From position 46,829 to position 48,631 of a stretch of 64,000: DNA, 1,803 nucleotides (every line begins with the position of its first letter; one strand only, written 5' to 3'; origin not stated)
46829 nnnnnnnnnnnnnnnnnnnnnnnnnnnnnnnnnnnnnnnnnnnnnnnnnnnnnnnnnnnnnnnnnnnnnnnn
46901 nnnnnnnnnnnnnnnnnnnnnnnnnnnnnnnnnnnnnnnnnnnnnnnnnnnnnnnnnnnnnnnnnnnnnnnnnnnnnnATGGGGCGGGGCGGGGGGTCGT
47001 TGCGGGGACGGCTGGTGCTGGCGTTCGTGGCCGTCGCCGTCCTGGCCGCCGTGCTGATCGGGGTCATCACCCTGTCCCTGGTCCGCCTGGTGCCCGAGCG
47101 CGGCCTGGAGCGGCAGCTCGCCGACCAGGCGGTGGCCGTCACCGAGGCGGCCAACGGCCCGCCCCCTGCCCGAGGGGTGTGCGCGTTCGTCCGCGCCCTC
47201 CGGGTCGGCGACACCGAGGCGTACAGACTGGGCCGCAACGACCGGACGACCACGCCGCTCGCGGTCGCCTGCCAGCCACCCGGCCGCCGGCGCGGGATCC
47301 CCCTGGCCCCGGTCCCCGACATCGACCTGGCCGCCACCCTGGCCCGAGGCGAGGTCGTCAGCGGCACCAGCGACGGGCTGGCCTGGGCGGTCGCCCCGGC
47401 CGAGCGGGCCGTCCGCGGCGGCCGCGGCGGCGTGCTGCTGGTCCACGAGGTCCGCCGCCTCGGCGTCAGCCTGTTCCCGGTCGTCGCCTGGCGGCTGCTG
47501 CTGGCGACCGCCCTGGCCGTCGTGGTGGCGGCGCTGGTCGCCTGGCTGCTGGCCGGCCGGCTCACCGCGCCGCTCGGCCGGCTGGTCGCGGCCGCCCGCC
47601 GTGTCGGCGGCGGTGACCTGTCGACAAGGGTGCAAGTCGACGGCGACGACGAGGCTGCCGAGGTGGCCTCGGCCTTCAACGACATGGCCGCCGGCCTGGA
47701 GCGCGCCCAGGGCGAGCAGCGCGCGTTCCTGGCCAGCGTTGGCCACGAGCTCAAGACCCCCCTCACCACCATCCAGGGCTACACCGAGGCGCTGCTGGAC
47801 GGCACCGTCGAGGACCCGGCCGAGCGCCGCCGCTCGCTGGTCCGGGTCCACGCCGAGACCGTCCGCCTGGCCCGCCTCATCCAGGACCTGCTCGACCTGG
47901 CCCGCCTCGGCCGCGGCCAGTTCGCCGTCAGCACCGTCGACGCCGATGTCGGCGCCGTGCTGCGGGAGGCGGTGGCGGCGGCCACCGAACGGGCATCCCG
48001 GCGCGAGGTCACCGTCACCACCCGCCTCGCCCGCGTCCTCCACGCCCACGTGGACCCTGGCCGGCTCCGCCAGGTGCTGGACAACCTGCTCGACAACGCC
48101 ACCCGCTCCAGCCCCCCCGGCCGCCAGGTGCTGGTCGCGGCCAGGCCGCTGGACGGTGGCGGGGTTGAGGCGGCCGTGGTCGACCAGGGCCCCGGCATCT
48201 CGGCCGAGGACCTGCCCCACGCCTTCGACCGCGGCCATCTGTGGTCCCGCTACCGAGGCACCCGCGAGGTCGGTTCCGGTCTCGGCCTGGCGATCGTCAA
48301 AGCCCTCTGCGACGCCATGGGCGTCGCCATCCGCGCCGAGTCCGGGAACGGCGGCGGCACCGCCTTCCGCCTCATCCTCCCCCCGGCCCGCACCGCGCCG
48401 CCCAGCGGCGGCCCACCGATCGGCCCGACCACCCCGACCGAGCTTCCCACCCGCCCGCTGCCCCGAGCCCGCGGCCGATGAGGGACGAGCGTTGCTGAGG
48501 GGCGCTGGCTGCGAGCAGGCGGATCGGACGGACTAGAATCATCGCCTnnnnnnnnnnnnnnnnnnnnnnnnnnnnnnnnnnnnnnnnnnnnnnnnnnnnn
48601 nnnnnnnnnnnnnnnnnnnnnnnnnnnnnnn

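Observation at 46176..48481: OmpR-type response regulator + histidine kinase pair embedded inside the trp cluster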

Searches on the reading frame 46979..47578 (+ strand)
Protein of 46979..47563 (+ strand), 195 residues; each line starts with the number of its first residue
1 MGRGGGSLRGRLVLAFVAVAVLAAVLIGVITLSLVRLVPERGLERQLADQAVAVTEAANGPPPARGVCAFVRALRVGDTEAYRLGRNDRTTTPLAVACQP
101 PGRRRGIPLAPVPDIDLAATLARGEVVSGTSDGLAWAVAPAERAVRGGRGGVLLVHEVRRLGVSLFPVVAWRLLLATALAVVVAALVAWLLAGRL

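Call 38: predict_structure(alignment_id=A1)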
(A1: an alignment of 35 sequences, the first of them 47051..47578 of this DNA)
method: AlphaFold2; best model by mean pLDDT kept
length: 176 residues; sequences in the alignment: 35
mean_pLDDT: 79.3   pTM: 0.62
mean pLDDT of the five models: 79.3, 74.7, 74.8, 70.3, 64.0
residues with pLDDT >= 90: 28; 70-90: 104; 50-70: 43; < 50: 1
segments of 3 or more residues with pLDDT < 50: none
pLDDT, mean of each block of 10 residues (from residue 1): 66 65 84 73 83 87 75 75 78 87 88 83 76 67 79 96 93 66
secondary structure, 60 per line:
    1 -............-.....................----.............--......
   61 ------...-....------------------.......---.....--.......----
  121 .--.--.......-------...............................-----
elements in order: H2-13 H15-35 H40-52 E55-60 E67-69 H71-74 H93-99 E103-107 E110-116 E127-133 H141-171

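Call 72: search_protein_representatives(protein=window:46979-47563:+)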
Query: 195 residues. Proteins with E-value up to 0.001 (for the whole library): 26; up to 1e-10: 16; up to 1e-30: 6. The best 26 are listed.
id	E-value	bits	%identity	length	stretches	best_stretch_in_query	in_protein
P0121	7.2e-66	238.0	72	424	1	1-195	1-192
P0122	7.3e-64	231.5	70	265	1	1-195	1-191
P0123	1.1e-61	224.4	73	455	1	13-195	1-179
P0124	1.1e-45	172.2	67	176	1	1-167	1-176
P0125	7.0e-35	137.0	60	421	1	1-185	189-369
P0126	8.9e-34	133.4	53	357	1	6-195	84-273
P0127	3.4e-27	111.9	49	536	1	5-195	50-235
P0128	8.2e-27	110.7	60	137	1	8-141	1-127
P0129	4.3e-22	95.3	72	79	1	1-79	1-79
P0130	3.0e-21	92.5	83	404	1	127-195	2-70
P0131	2.6e-19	86.3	55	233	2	5-124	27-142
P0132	1.2e-17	80.9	57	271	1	1-101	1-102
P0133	5.1e-16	75.5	52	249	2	69-195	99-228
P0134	5.2e-16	75.5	68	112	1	4-77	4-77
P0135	2.3e-15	73.4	48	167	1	4-123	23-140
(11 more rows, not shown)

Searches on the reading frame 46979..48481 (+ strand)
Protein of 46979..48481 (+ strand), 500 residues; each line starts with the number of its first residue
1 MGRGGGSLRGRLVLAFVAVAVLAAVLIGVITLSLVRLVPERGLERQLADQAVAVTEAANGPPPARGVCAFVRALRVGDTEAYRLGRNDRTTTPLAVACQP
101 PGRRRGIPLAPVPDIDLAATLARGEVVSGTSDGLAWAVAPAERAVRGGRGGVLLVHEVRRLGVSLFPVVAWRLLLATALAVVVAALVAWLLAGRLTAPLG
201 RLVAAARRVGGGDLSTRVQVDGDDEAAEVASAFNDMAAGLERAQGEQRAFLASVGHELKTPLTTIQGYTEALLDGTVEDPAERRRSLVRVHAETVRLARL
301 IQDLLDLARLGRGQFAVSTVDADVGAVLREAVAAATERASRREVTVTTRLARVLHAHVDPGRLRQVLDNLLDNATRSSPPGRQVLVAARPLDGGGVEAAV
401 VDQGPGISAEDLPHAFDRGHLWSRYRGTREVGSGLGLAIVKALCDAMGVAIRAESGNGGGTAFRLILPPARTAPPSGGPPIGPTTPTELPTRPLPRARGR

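Call 6: search_protein_families(library=pfam, proteins=[window:46979-48481:+])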
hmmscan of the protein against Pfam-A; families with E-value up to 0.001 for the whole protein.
window:46979-48481:+ (500 aa): 4 families
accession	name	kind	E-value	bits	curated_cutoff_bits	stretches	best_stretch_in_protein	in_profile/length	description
PF02518.31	HATPase_c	-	3.7e-23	82.5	26.4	1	359-470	2-110/111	Histidine kinase-, DNA gyrase B-, and HSP90-like ATPase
PF00512.31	HisKA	-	4.2e-19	68.8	26.9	1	247-312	2-65/66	His Kinase A (phospho-acceptor) domain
PF00672.30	HAMP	-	3e-16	59.9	25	1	190-241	1-52/53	HAMP domain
PF13581.12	HATPase_c_2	-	0.0007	20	27.4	1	369-465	38-125/127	Histidine kinase-like ATPase domain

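Call 7: search_protein_families(library=ncbifam, proteins=[window:46979-48481:+])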
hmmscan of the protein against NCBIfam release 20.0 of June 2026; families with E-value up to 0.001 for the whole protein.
window:46979-48481:+ (500 aa): 82 families (the best 25 are shown)
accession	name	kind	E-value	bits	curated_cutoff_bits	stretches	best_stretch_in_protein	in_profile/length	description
NF033092.0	HK_WalK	equivalog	2.6e-56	191.5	725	2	241-468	366-593/594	cell wall metabolism sensor histidine kinase WalK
NF007837.0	PRK10549.1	equivalog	1.4e-51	175.6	603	1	175-470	168-459/466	envelope stress sensor histidine kinase BaeS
NF012163.2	BaeS_SmeS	equivalog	4.2e-50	171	500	1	173-466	166-455/457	sensor histidine kinase efflux regulator BaeS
NF046044.1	PnpS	equivalog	4.9e-50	170.7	400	1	223-468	147-390/390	two-component system histidine kinase PnpS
TIGR02966.1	phoR_proteo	equivalog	8e-46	156.6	334.2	1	240-466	107-332/333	phosphate regulon sensor histidine kinase PhoR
NF040691.1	MtrAB_MtrB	equivalog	6.1e-45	154.2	450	1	169-471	186-494/507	MtrAB system histidine kinase MtrB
TIGR01386.1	cztS_silS_copS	subfamily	8.5e-45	153.6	292.55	1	170-468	163-457/457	heavy metal sensor histidine kinase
NF008312.0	PRK11100.1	equivalog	4.7e-38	131.2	356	1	172-468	183-473/477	two-component system sensor histidine kinase CreC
NF012226.0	AdeS_HK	equivalog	6.9e-35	120.8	500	1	168-467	56-351/353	two-component sensor histidine kinase AdeS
NF007898.0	PRK10604.1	equivalog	6.9e-34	117.7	478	1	195-473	160-427/433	two-component system sensor histidine kinase RstB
TIGR02956.1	TMAO_torS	equivalog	1.6e-33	115.9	676.5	1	241-472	458-685/967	TMAO reductase system sensor histidine kinase/response regulator TorS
NF045900.1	HisKinCpxALeg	equivalog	6.1e-33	114.2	800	1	166-468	146-450/451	two-component system sensor histidine kinase CpxA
NF008468.0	PRK11360.1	equivalog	1.8e-31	109.2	646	1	250-470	399-609/616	two-component system sensor histidine kinase AtoS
NF007004.0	PRK09467.1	equivalog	1.9e-31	109.4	415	1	175-469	160-436/440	two-component system sensor histidine kinase EnvZ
NF041880.1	EPS_EpsF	equivalog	5.5e-31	107.6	900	1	240-468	267-492/492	response regulator EpsF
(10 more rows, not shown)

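Call 8: find_homologous_proteins(query=window:46979-48481:+, max_evalue=1e-20)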
Query window:46979-48481:+ (500 aa): 1172 proteins with E <= 1e-20 among 8000 candidates; the best 120 are listed.
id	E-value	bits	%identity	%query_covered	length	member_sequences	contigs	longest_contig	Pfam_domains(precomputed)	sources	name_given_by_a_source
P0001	3.9e-282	954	93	94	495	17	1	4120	PF00672.31,PF02518.32,PF00512.32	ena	-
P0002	7.6e-246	835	83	94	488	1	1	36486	PF00672.31,PF02518.32,PF00512.32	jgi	jgi:two-component system sensor histidine kinase BaeS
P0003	6.4e-245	832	83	99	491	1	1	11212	PF00672.31,PF02518.32,PF00512.32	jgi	jgi:two-component system sensor histidine kinase BaeS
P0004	2.9e-243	826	82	98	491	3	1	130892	PF00672.31,PF02518.32,PF00512.32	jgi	jgi:two-component system, OmpR family, sensor kinase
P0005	6.1e-243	825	83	98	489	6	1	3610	PF00672.31,PF02518.32,PF00512.32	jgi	jgi:two-component system, OmpR family, sensor kinase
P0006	4.6e-242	822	81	98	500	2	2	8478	PF00672.31,PF02518.32,PF00512.32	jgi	jgi:two-component system OmpR family sensor kinase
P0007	1.7e-241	820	82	99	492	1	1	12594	PF00672.31,PF02518.32,PF00512.32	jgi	jgi:signal transduction histidine kinase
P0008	5.9e-240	815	81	99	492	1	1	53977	PF00672.31,PF02518.32,PF00512.32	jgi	jgi:signal transduction histidine kinase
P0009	3.0e-239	813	81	99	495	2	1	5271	PF00672.31,PF02518.32,PF00512.32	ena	-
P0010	2.5e-237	807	80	99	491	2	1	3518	PF00672.31,PF02518.32,PF00512.32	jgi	jgi:two-component system, OmpR family, sensor kinase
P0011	2.9e-237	806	81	99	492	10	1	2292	PF00672.31,PF02518.32,PF00512.32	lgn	-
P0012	4.6e-237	806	81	99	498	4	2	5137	PF00672.31,PF02518.32,PF00512.32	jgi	jgi:two-component system, OmpR family, sensor kinase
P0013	2.0e-236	803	81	99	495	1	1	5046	PF00672.31,PF02518.32,PF00512.32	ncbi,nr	ncbi:MAG TPA: HAMP domain-containing sensor histidine kinase [Actinomycetes bacterium]|nr:HAMP domai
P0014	1.4e-235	801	80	99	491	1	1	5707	PF00672.31,PF02518.32,PF00512.32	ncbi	ncbi:MAG TPA: HAMP domain-containing sensor histidine kinase [Actinomycetota bacterium]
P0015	7.9e-235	798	80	99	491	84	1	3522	PF00672.31,PF02518.32,PF00512.32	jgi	jgi:two-component system, OmpR family, sensor kinase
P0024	2.7e-233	793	79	99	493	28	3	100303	PF00672.31,PF02518.32,PF00512.32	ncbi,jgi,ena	jgi:two-component system, OmpR family, sensor kinase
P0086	4.1e-223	760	78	100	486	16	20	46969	PF00672.31,PF02518.32,PF00512.32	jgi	jgi:two-component system sensor histidine kinase BaeS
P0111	2.2e-217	741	76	97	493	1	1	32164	PF00672.31,PF02518.32,PF00512.32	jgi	jgi:two-component system, OmpR family, sensor kinase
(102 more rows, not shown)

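Call 9: find_related_loci(query=window:46979-48481:+, collection=genome_contigs, flank=10000)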
Query window:46979-48481:+ (500 aa) in genome_contigs; peptide patterns used: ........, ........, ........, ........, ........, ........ (x = any residue, [..] = any of these).
599 stretches matched a pattern (row limit reached: there are more); 37 encode a relative of the query (tblastn E <= 1e-3); 37 distinct loci.
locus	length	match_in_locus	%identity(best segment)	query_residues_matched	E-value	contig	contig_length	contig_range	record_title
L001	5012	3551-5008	93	9-494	0e+0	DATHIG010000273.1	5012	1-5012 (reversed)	MAG TPA_asm: Actinomycetes bacterium isolate SMAG_U12520 k141_319158, whole genome shotgun sequence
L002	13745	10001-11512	77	1-495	0e+0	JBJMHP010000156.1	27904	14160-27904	MAG: Actinomycetes bacterium isolate 12C18O_24h_100_P14_coass_bin_16 k141_2436984, whole genome shotgun sequence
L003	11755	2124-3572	80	7-494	0e+0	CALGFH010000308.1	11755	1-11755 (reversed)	MAG TPA_asm: uncultured actinobacterium isolate ERR671912_bin.21_CONCOCT_v1.1_MAG genome assembly, contig: ERZ1756298.64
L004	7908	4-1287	80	60-491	0e+0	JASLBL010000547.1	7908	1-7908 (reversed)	MAG: Actinomycetes bacterium isolate CMU.bins.340 k141_9258378, whole genome shotgun sequence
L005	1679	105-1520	64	6-476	0e+0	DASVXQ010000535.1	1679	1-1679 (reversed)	MAG TPA_asm: Actinomycetes bacterium isolate SMAG_U2579 k141_819232, whole genome shotgun sequence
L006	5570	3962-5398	65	4-490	8e-163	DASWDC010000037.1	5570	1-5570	MAG TPA_asm: Actinomycetota bacterium isolate SMAG_U2725 k141_1261000, whole genome shotgun sequence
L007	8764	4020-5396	66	6-471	1e-145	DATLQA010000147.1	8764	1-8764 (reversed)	MAG TPA_asm: Actinomycetota bacterium isolate SMAG_U13866 k141_927270, whole genome shotgun sequence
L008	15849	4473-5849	67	6-471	2e-141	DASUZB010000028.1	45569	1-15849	MAG TPA_asm: Actinomycetes bacterium isolate SMAG_U1911 k141_15574, whole genome shotgun sequence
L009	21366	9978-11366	59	4-483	4e-134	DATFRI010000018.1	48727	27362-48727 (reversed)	MAG TPA_asm: Actinomycetes bacterium isolate SMAG_U9354 k141_1930337, whole genome shotgun sequence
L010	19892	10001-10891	34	175-470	1e-39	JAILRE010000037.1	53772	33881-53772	MAG: Clostridiales bacterium isolate RUI376 k141_1411675_flag=0_multi=28.7961_len=53772, whole genome shotgun sequence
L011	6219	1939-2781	37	190-468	3e-39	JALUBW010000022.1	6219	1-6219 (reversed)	MAG: Anaerolineales bacterium isolate S143_maxbin2_scaf2bin.042 S143_NODE_11758_length_6219_cov_73.671536, whole genome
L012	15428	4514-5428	34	175-473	8e-30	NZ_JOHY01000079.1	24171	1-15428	Streptomyces sp. NRRL F-5123 contig79.1, whole genome shotgun sequence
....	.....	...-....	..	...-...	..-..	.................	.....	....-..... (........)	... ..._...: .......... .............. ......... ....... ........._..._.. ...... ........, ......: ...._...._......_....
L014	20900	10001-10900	34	186-477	4e-26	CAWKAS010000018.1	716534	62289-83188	MAG: uncultured Acidobacteriota bacterium isolate MFD09779.bin.1.286 genome assembly, contig: contig_8784, whole genome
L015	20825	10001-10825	34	187-444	3e-22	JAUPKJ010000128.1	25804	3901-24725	MAG: Actinomycetota bacterium isolate erpe_2018_pw_0hr_WHONDRS-PP48-000085_B_bin.17 scaffold_485674, whole genome shotgu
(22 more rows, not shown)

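Call 10: find_encoding_contigs(protein=P0004, flank=8000, max_places=2)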
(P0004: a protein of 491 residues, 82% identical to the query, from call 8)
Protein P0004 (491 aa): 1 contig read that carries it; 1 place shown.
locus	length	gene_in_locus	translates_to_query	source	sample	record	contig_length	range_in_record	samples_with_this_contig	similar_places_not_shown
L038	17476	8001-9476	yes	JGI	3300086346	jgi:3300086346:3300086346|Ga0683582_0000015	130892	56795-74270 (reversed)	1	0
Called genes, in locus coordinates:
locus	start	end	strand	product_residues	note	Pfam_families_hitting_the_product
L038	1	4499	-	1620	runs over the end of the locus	PF21075:GDH_ACT1, PF21073:GDH_HM1, PF21076:GDH_ACT2, PF21079:GDH_HM2, PF21077:GDH_ACT3, PF21078:GDH_HM3, PF05088:Bac_GDH_CD, PF21074:GDH_C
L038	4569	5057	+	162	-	PF01502:PRA-CH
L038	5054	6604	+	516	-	PF04715:, PF00425:Chorismate_bind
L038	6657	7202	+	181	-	PF09534:Trp_oprn_chp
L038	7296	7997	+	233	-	PF00072:Response_reg, PF00486:Trans_reg_C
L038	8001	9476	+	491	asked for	PF00672:HAMP, PF00512:HisKA, PF02518:HATPase_c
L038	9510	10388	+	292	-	PF00218:IGPS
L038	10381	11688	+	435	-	PF00291:PALP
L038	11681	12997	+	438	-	PF00291:PALP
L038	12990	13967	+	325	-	PF00290:Trp_syntA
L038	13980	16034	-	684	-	PF02897:Peptidase_S9_N, PF00326:Peptidase_S9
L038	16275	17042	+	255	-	PF13384:HTH_23 (weak)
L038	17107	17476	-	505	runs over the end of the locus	PF02225:PA, PF04389:Peptidase_M28, PF01546:Peptidase_M20 (weak)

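Call 27: search_solved_structures(query=window:46979-48481:+, max_evalue=1e-10)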
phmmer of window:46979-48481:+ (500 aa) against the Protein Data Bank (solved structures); distinct sequences matched with E-value up to 1e-10: 38.
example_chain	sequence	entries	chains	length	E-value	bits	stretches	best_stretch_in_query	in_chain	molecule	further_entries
6paj_A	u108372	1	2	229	5.9e-31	111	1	247-469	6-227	Sensor protein SrrB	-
4q20_A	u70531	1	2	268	2.7e-30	108.8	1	230-471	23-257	Sensor protein DivL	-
4u7n_A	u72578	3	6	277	1.2e-28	103.4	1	233-468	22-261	Histidine protein kinase sensor protein | Histidine kinase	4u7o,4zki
5c93_A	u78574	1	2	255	2.7e-28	102.3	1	242-468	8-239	Histidine kinase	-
4i5s_A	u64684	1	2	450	8.6e-28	100.6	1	237-469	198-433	Putative histidine kinase CovS; VicK-like protein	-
4jas_A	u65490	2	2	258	7.6e-25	90.9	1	240-472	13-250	Histidine kinase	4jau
5uht_A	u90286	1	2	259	6.2e-24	87.9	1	240-472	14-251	Sensor histidine kinase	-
3dge_A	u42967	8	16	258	6.2e-24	87.9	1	240-472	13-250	Sensor protein | Histidine kinase | Sensor histidine kinase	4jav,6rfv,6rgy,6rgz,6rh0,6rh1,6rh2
2c2a_A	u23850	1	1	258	6.2e-24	87.9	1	240-472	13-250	SENSOR HISTIDINE KINASE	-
6azr_A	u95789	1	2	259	3.1e-23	85.6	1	240-472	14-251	Sensor histidine kinase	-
6qrj_A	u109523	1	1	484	1.4e-22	83.4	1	251-481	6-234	Hybrid kinase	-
6rh7_A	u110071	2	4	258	1.5e-22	83.3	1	240-472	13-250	Sensor histidine kinase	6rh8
8u4x_A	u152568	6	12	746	4.3e-22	81.8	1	233-470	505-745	histidine kinase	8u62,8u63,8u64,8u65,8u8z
6dk8_A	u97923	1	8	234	2.4e-21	79.4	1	249-468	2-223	RetS (Regulator of Exopolysaccharide and Type III Secretion)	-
7n0e_B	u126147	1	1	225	3.3e-21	78.9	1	249-468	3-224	Histidine kinase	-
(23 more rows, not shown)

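Call 58: search_protein_families(library=pfam, proteins=[L003:3591-4058:-])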
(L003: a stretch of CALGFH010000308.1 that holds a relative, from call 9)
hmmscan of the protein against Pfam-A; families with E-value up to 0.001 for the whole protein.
L003:3591-4058:- (155 aa): 4 families
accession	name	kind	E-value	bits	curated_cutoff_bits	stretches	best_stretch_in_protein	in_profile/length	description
PF00903.31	Glyoxalase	-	1.8e-16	61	20.6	1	29-145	4-121/121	Glyoxalase/Bleomycin resistance protein/Dioxygenase superfamily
PF12681.13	Glyoxalase_2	-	2.6e-07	31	30.1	0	109-148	75-116/118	Glyoxalase-like domain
PF18029.7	Glyoxalase_6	-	4.9e-07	30.8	23.6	1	34-145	7-105/106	Glyoxalase-like domain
PF22677.2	Ble-like_N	-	0.00021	21.4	24.5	1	30-48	6-24/41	Bleomycin resistance protein-like N-terminal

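Call 79: find_encoding_contigs(protein=P0024, flank=6000, max_places=1)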
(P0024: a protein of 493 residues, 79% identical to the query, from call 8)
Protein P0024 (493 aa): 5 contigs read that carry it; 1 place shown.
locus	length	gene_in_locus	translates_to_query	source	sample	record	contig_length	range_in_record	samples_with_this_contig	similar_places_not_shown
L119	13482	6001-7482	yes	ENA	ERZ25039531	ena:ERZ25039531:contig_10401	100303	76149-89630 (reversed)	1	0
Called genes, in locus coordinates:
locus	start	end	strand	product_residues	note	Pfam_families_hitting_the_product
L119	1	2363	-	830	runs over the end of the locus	PF21075:GDH_ACT1, PF21073:GDH_HM1, PF21076:GDH_ACT2, PF21079:GDH_HM2, PF21077:GDH_ACT3, PF21078:GDH_HM3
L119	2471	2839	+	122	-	PF01502:PRA-CH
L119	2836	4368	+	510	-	PF04715:, PF00425:Chorismate_bind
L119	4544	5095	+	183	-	PF09534:Trp_oprn_chp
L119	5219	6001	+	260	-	PF00072:Response_reg, PF00486:Trans_reg_C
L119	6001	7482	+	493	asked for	PF00672:HAMP, PF00512:HisKA, PF02518:HATPase_c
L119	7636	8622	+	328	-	PF08240:ADH_N, PF00107:ADH_zinc_N, PF13602:ADH_zinc_N_2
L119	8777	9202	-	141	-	PF00903:Glyoxalase, PF12681:Glyoxalase_2 (faint), PF18029:Glyoxalase_6 (weak)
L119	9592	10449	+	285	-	PF00218:IGPS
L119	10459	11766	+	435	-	PF00291:PALP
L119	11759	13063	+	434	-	PF00291:PALP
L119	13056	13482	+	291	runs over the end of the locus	PF00290:Trp_syntA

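Call 80: find_encoding_contigs(protein=P0086, flank=6000, max_places=1)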
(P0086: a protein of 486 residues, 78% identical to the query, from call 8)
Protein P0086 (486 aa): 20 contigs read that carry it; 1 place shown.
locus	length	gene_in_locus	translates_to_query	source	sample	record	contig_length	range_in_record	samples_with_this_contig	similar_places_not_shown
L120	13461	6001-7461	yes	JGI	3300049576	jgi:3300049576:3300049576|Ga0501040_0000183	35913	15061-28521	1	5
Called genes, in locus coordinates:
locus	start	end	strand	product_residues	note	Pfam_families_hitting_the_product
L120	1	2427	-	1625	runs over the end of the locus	PF21075:GDH_ACT1, PF21073:GDH_HM1, PF21076:GDH_ACT2, PF21079:GDH_HM2, PF21077:GDH_ACT3, PF21078:GDH_HM3, PF05088:Bac_GDH_CD, PF21074:GDH_C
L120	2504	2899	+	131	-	PF01502:PRA-CH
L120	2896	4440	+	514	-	PF04715:, PF00425:Chorismate_bind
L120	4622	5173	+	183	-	PF09534:Trp_oprn_chp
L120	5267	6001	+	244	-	PF00072:Response_reg, PF00486:Trans_reg_C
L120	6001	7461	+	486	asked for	PF00672:HAMP, PF00512:HisKA, PF02518:HATPase_c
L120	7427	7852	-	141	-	PF00903:Glyoxalase, PF12681:Glyoxalase_2 (faint), PF18029:Glyoxalase_6 (weak)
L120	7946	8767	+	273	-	PF00218:IGPS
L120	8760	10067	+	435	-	PF00291:PALP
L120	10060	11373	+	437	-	PF00291:PALP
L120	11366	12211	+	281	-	PF00290:Trp_syntA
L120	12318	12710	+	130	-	PF03795:YCII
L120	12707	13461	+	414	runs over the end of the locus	PF04542:Sigma70_r2, PF08281:Sigma70_r4_2, PF20239:DUF6596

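Call 81: find_encoding_contigs(protein=P0111, flank=6000, max_places=1)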
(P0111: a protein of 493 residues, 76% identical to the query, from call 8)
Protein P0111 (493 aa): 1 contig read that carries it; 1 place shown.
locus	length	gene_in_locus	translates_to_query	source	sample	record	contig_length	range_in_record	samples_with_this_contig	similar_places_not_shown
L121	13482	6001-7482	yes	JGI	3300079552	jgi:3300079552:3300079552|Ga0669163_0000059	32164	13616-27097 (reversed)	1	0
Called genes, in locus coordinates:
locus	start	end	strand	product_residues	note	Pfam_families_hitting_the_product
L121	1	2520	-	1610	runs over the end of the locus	PF21075:GDH_ACT1, PF21073:GDH_HM1, PF21076:GDH_ACT2, PF21079:GDH_HM2, PF21077:GDH_ACT3, PF21078:GDH_HM3, PF05088:Bac_GDH_CD, PF21074:GDH_C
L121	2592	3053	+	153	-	PF01502:PRA-CH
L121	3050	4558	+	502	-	PF04715:, PF00425:Chorismate_bind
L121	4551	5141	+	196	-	PF09534:Trp_oprn_chp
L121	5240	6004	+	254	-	PF00072:Response_reg, PF00486:Trans_reg_C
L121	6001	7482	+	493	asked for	PF00672:HAMP, PF00512:HisKA, PF02518:HATPase_c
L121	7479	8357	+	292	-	PF00218:IGPS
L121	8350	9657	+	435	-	PF00291:PALP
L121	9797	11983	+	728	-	PF00291:PALP, PF00290:Trp_syntA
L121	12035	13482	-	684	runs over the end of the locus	PF02897:Peptidase_S9_N, PF00326:Peptidase_S9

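Call 82: find_encoding_contigs(protein=P0008, flank=6000, max_places=1)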
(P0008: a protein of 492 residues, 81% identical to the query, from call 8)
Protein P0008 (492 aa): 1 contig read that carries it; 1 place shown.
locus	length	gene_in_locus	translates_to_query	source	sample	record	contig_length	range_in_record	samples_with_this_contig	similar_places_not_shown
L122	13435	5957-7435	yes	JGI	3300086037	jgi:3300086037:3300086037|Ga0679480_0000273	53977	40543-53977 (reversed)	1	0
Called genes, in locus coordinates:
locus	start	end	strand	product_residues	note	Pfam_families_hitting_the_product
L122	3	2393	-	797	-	?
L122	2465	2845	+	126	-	PF01502:PRA-CH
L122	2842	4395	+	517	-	PF04715:, PF00425:Chorismate_bind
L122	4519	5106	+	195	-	PF09534:Trp_oprn_chp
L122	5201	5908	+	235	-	PF00072:Response_reg, PF00486:Trans_reg_C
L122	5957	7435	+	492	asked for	PF00672:HAMP, PF00512:HisKA, PF02518:HATPase_c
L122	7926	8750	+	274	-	PF00218:IGPS, PF04131:NanE (weak)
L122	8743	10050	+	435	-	PF00291:PALP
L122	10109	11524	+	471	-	PF00291:PALP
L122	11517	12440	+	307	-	PF00290:Trp_syntA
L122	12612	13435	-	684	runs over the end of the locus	PF02897:Peptidase_S9_N, PF00326:Peptidase_S9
